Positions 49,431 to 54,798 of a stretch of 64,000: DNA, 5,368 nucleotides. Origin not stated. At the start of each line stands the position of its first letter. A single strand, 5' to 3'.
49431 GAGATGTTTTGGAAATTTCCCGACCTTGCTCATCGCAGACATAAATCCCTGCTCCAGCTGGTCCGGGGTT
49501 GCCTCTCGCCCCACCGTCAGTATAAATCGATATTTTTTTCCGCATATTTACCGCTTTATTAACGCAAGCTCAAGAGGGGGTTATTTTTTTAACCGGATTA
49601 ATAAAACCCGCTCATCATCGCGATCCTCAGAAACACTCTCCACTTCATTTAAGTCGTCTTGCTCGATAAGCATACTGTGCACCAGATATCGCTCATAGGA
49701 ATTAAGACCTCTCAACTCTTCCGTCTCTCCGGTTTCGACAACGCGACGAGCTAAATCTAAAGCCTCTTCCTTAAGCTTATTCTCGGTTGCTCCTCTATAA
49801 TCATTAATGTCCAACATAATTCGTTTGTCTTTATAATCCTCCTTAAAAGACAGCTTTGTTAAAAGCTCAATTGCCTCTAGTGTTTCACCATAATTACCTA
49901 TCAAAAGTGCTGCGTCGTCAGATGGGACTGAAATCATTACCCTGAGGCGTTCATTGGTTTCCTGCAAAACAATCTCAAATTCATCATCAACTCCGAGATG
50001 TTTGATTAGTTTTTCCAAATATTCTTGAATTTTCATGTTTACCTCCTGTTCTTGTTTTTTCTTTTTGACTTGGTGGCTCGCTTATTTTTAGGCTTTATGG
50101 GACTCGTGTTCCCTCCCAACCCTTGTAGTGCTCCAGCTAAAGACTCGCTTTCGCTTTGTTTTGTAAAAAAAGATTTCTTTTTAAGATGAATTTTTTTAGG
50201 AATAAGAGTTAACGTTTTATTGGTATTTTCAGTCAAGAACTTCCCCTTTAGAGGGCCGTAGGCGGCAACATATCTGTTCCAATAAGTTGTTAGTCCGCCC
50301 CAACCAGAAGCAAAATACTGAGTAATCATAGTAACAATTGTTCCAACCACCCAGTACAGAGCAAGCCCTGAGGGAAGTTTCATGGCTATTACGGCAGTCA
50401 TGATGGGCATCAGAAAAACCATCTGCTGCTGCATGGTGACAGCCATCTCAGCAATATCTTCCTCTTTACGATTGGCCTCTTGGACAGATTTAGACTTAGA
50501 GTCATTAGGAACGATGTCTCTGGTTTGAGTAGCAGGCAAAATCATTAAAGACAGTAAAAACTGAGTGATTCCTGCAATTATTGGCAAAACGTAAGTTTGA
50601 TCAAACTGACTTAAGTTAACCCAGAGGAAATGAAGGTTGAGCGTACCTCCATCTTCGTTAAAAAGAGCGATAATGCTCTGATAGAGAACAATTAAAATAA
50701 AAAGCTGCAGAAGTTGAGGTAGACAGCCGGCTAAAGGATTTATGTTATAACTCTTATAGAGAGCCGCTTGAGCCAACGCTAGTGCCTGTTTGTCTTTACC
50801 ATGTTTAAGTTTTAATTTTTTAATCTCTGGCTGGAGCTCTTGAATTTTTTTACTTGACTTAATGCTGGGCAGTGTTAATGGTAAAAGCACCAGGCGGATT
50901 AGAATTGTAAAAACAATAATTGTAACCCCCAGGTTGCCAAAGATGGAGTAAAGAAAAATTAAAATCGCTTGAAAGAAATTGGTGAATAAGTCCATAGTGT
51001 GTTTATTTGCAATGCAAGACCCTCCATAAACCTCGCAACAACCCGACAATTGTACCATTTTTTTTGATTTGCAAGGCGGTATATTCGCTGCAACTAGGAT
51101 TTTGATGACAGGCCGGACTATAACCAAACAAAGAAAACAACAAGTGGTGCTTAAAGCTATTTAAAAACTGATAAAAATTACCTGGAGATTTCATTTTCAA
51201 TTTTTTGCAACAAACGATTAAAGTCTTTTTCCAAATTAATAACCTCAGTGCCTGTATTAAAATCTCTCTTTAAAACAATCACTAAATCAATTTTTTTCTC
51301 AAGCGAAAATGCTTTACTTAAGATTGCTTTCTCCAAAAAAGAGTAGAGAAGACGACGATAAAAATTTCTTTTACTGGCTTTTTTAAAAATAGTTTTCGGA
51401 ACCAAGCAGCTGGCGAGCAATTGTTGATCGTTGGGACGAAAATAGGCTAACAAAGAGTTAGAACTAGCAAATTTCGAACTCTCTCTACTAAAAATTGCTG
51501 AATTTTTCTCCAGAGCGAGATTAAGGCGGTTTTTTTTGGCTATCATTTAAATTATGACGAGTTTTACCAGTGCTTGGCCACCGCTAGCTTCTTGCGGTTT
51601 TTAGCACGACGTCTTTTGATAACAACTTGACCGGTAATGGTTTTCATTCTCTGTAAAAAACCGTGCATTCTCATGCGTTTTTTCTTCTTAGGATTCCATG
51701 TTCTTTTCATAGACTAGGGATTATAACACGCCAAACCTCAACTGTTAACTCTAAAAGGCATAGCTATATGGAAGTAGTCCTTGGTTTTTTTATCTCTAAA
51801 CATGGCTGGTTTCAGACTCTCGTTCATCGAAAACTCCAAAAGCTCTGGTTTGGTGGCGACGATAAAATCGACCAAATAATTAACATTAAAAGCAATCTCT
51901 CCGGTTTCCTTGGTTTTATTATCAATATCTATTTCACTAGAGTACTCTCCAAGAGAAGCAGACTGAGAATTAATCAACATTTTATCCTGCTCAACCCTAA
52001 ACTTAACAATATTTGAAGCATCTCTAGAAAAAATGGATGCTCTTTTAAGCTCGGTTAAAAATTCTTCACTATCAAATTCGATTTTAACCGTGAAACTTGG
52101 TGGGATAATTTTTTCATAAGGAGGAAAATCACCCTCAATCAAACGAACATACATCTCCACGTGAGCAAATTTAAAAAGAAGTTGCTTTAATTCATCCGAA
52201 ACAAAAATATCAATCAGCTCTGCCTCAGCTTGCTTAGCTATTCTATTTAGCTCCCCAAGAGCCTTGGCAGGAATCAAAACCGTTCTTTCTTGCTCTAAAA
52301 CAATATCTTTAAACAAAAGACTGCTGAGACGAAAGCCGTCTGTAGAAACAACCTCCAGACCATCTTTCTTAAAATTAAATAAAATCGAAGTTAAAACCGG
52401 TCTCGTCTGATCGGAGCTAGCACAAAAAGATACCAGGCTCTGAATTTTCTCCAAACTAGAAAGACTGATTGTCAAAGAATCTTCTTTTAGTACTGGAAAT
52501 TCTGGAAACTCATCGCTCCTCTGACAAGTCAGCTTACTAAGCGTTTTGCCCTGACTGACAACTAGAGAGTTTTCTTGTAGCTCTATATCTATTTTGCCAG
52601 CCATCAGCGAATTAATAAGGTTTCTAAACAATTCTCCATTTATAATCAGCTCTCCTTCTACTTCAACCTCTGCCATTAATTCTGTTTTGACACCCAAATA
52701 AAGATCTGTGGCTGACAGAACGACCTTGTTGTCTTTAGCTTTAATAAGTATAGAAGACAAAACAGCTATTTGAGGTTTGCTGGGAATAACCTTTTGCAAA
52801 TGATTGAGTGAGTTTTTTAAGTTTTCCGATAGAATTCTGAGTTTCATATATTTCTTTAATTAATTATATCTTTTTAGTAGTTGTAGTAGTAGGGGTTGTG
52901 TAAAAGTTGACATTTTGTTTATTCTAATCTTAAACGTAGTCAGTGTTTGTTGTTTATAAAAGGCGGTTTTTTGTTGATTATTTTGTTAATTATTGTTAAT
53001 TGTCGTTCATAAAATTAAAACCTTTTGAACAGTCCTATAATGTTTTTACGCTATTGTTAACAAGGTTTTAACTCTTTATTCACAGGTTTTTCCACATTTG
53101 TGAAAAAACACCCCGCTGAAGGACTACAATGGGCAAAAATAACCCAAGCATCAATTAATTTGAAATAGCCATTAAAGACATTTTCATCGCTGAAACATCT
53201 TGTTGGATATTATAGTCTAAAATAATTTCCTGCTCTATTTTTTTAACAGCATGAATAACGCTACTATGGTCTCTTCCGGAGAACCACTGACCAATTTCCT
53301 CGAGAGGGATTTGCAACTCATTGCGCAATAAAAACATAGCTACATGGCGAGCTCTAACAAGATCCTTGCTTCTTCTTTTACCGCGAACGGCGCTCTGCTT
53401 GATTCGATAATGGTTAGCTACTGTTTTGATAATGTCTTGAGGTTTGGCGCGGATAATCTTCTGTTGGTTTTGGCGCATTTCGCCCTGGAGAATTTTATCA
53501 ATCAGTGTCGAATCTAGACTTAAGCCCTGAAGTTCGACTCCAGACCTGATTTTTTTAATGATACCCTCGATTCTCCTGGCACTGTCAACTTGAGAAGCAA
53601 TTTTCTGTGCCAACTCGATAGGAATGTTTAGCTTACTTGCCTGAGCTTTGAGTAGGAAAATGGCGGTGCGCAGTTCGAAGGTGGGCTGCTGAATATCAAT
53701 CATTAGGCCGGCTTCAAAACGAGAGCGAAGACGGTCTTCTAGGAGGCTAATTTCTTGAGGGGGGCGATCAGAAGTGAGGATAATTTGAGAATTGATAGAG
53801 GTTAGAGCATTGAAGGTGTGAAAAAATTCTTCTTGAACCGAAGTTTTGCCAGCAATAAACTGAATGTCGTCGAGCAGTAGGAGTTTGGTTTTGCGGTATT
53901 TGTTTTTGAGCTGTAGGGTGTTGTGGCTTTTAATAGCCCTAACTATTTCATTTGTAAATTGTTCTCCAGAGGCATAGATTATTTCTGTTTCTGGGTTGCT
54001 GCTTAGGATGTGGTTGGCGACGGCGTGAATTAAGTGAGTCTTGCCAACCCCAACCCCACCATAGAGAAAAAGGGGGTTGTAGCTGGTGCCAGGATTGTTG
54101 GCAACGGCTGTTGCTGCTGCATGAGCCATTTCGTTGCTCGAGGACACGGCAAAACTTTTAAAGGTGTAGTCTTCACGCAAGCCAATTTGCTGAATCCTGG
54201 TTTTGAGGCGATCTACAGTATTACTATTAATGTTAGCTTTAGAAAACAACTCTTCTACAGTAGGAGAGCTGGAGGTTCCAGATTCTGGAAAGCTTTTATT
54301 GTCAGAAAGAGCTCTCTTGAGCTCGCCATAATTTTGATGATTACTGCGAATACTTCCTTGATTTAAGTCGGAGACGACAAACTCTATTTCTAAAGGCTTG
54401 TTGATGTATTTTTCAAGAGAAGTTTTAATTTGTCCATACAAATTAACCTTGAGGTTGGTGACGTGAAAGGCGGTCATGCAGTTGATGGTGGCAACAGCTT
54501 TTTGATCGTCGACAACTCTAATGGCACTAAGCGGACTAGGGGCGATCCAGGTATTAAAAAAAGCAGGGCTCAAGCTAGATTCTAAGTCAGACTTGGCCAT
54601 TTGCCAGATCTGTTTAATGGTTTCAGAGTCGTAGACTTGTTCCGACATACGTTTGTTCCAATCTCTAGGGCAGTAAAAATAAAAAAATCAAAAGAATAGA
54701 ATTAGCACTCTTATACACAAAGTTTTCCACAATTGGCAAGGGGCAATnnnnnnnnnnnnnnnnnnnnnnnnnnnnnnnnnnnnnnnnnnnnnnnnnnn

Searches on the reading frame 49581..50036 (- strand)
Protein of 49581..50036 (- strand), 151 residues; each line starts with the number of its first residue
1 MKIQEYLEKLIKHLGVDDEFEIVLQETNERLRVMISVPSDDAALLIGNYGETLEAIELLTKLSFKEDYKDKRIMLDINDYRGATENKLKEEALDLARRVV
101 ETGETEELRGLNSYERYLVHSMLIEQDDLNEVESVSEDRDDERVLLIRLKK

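Call 31: search_protein_families(library=pfam, proteins=[window:49581-50036:-], max_evalue=0.0001)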
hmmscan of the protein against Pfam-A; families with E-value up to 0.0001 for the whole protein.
window:49581-50036:- (151 aa): 2 families
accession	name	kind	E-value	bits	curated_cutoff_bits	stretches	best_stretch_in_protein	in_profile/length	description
PF01424.28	R3H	-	2.8e-08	34.1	26.8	1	88-148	3-59/60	R3H domain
PF13083.13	KH_KhpA-B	-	9.1e-08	32.4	32.1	1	5-72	2-70/73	KhpA/KhpB, KH domain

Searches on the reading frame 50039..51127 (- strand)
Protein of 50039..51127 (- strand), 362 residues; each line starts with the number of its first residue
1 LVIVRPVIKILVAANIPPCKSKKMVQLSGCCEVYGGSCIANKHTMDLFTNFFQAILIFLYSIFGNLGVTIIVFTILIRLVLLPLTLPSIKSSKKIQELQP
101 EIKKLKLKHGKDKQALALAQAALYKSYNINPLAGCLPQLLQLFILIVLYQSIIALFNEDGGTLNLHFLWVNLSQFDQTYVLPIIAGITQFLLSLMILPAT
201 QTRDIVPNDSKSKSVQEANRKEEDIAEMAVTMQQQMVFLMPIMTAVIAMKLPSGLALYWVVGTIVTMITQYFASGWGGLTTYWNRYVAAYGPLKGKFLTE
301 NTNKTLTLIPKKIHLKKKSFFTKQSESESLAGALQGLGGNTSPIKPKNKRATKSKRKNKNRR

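Call 31: search_protein_families(library=pfam, proteins=[window:50039-51127:-], max_evalue=0.0001)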
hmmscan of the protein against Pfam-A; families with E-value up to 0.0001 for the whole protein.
window:50039-51127:- (362 aa): 1 family
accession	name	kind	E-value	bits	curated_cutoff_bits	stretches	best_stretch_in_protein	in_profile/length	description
PF02096.25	60KD_IMP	-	1.8e-45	155.3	35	1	67-273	2-161/163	60Kd inner membrane protein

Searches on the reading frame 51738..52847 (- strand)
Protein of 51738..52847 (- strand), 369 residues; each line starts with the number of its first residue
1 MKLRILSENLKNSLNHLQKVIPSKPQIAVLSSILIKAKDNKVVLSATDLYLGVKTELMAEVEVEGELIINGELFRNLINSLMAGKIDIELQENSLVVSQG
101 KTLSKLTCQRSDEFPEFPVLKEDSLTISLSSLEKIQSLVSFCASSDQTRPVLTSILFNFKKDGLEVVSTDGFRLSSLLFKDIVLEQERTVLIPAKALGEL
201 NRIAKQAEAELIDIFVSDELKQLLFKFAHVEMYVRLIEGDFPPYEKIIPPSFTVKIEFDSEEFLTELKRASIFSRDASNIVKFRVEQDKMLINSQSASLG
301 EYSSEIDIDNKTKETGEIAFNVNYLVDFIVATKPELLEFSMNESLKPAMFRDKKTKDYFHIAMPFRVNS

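Call 31: search_protein_families(library=pfam, proteins=[window:51738-52847:-], max_evalue=0.0001)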
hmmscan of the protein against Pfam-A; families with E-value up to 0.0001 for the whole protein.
window:51738-52847:- (369 aa): 3 families
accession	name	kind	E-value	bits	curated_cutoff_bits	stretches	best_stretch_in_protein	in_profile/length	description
PF00712.24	DNA_pol3_beta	-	1.1e-23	84.1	24.4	1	1-117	1-119/120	DNA polymerase III beta subunit, N-terminal domain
PF02767.21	DNA_pol3_beta_2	-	4.3e-23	82.2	27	1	129-242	4-115/116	DNA polymerase III beta subunit, central domain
PF02768.20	DNA_pol3_beta_3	-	1.8e-19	70.2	27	1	246-366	2-121/121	DNA polymerase III beta subunit, C-terminal domain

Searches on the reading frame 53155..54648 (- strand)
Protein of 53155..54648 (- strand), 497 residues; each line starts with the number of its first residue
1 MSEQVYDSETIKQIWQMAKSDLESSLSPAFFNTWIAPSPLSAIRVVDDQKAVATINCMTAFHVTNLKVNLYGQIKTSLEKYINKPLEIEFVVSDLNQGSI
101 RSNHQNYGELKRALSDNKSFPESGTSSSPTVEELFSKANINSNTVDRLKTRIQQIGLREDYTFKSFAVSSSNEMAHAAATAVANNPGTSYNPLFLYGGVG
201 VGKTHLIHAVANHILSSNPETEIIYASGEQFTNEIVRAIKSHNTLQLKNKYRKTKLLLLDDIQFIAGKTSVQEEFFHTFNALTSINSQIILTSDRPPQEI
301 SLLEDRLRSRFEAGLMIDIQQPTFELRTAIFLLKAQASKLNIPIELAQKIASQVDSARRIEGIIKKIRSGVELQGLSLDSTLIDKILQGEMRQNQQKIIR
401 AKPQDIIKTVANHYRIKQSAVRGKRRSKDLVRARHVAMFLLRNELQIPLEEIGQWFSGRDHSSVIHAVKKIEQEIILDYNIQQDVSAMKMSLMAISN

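Call 31: search_protein_families(library=pfam, proteins=[window:53155-54648:-], max_evalue=0.0001)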
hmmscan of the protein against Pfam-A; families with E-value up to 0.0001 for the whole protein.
window:53155-54648:- (497 aa): 5 families
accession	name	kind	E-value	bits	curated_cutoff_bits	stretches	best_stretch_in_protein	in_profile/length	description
PF00308.24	Bac_DnaA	-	1.4e-64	217.6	23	1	157-318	1-162/162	Bacterial DnaA ATPAse domain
PF08299.17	Bac_DnaA_C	-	1.4e-24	86.3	31.5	1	403-471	1-69/69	Bacterial dnaA protein helix-turn-helix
PF00004.35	AAA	-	8e-09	36.5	21.2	1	194-312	2-128/131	ATPase family associated with various cellular activities (AAA)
PF01695.23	IstB_IS21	-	2.3e-06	27.8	24.1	1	191-297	93-196/238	IstB-like ATP binding protein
PF13173.12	AAA_14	-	2.1e-05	24.9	27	1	191-276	3-85/129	AAA domain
